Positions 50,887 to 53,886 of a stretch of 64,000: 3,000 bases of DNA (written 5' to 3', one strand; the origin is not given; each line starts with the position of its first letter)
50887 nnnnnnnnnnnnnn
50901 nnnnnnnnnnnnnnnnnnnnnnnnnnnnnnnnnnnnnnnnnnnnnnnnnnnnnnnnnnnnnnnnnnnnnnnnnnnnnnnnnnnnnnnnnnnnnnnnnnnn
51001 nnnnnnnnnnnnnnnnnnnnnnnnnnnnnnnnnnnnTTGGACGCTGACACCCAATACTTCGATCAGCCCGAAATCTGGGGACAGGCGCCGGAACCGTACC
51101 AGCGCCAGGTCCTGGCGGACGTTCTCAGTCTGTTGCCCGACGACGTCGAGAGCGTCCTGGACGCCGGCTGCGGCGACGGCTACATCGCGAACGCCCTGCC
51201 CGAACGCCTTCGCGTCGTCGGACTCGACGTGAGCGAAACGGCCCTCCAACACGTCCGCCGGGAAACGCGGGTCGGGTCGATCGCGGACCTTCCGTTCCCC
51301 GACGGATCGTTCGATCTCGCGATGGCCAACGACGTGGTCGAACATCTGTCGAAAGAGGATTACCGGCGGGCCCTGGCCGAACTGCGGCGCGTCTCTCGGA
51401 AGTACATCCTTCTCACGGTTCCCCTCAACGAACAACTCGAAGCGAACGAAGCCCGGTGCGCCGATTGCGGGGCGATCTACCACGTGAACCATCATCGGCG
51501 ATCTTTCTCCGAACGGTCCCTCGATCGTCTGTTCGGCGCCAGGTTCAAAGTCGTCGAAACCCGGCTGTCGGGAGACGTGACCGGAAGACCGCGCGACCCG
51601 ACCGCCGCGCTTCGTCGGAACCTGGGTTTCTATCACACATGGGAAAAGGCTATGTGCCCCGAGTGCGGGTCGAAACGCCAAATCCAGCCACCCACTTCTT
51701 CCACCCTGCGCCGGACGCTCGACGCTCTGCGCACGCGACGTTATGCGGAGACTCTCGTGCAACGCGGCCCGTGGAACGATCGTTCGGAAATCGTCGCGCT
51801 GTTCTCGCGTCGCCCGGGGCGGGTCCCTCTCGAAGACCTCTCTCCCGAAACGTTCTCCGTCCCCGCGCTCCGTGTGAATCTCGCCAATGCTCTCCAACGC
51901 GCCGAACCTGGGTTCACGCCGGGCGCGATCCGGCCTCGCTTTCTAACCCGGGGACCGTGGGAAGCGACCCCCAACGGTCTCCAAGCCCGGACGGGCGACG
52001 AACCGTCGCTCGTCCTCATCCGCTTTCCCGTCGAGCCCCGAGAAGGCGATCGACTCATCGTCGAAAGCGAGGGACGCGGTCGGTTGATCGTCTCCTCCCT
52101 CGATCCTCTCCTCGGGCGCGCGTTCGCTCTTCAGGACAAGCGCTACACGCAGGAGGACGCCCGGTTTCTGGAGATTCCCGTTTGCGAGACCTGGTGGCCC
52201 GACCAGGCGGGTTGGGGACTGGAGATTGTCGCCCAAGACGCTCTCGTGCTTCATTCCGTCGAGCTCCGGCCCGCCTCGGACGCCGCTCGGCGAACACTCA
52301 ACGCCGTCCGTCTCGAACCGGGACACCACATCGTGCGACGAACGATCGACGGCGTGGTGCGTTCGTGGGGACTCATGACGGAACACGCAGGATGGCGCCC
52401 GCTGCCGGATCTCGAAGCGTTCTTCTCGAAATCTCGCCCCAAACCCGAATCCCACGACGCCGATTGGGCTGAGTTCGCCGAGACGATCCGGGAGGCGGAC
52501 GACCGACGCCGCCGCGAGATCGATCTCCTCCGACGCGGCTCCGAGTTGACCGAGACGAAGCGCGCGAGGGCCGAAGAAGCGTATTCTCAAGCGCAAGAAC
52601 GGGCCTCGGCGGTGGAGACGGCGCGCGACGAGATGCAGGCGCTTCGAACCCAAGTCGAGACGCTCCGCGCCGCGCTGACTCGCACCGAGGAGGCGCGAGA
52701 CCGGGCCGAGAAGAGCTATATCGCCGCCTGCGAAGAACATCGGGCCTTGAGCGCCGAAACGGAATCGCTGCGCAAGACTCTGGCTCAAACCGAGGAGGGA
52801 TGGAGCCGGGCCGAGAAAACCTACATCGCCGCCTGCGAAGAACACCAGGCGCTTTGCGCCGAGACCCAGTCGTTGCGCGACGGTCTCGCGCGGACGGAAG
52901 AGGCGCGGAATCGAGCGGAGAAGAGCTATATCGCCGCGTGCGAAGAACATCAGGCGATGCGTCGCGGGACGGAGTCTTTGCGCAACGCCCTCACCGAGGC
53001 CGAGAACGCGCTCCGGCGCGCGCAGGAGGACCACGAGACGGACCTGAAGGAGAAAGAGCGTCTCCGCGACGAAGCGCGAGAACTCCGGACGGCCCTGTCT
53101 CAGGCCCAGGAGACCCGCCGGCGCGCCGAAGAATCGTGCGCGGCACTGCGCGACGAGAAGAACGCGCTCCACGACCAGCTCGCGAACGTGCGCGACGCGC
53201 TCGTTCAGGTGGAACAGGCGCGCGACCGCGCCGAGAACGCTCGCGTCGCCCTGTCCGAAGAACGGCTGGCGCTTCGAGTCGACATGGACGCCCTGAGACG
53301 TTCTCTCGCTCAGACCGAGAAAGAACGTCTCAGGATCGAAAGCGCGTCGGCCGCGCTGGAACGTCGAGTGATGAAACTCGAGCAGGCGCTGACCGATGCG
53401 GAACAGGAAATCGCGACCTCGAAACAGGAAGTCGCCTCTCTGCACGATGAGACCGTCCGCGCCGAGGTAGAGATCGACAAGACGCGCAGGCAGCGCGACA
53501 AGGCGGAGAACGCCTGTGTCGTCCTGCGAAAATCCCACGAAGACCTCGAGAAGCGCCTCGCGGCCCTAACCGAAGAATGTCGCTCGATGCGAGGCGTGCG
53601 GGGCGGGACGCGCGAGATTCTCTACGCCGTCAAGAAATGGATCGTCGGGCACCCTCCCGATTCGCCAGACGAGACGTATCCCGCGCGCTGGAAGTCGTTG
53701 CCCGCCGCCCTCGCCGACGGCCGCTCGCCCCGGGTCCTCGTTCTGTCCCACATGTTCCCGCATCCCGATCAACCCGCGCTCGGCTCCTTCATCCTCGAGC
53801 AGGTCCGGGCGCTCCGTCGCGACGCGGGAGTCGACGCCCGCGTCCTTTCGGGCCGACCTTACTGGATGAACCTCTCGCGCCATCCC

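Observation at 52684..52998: Three near-identical 105-bp tandem repeats inside the coiled-coil region: a potentially length-variable molecular ruler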

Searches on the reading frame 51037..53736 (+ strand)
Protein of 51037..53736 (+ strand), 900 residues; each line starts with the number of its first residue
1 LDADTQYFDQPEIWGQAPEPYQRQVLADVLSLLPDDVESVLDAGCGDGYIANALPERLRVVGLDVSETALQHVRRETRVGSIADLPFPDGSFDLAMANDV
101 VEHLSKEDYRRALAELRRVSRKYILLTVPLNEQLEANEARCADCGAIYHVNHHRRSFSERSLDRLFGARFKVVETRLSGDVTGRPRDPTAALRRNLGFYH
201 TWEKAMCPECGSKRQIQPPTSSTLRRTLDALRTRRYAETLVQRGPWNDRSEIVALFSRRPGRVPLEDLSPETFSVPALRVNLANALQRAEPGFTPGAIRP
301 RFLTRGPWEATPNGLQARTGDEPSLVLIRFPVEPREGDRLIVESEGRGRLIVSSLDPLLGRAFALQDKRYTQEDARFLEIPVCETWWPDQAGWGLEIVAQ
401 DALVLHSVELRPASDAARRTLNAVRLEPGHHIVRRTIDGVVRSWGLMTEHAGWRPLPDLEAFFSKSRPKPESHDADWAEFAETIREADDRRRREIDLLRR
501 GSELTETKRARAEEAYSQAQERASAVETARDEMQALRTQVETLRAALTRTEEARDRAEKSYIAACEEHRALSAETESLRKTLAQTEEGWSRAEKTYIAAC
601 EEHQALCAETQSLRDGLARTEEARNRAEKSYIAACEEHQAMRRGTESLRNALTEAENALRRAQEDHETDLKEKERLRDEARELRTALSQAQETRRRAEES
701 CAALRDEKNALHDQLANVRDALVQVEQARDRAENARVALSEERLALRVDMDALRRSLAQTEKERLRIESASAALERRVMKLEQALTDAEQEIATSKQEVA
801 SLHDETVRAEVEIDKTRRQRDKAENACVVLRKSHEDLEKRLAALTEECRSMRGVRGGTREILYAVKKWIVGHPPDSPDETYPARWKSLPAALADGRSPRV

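Call 49: find_related_loci(query=window:51037-53736:+, collection=metagenome_contigs, flank=3000)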
Query window:51037-53736:+ (900 aa) in metagenome_contigs; peptide patterns used: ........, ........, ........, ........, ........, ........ (x = any residue, [..] = any of these).
16 stretches matched a pattern, but none encodes a relative of the query by tblastn (E <= 1e-3).

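Call 50: find_related_loci(query=window:51037-53736:+, collection=genome_contigs, flank=3000)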
Query window:51037-53736:+ (900 aa) in genome_contigs; peptide patterns used: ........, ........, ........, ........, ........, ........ (x = any residue, [..] = any of these).
22 stretches matched a pattern, but none encodes a relative of the query by tblastn (E <= 1e-3).

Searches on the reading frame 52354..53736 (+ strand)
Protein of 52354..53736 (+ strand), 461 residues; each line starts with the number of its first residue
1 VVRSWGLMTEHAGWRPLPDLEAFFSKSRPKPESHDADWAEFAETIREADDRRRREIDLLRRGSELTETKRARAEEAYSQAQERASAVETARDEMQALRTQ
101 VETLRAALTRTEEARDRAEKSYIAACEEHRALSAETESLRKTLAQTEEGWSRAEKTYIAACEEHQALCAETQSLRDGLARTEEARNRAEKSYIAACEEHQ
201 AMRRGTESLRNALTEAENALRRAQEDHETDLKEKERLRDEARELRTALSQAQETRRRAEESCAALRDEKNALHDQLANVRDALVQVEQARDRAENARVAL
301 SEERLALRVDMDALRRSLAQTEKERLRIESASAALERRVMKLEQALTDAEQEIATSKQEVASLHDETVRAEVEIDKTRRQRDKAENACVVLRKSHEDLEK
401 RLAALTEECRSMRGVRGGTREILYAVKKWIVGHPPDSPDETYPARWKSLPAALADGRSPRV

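Call 59: predict_structure(protein=window:52354-53736:+)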
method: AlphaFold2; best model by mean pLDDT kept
length: 461 residues; sequences in the alignment: 1
mean_pLDDT: 78.1   pTM: 0.45
mean pLDDT of the five models: 78.1, 70.2, 69.9, 68.6, 66.5
residues with pLDDT >= 90: 170; 70-90: 166; 50-70: 61; < 50: 64
segments of 3 or more residues with pLDDT < 50: 1-35, 440-442, 444-461
pLDDT, mean of each block of 10 residues (from residue 1): 32 38 40 52 79 86 89 92 94 96 97 96 96 93 90 89 88 84 81 76 62 51 61 79 83 85 88 89 91 93 95 96 96 96 94 92 90 88 81 77 71 56 59 49 46 40 33
secondary structure, 60 per line:
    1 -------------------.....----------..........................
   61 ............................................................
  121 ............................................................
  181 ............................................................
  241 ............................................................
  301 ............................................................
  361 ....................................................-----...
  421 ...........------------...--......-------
elements in order: H20-24 H35-412 H418-431 H449-454
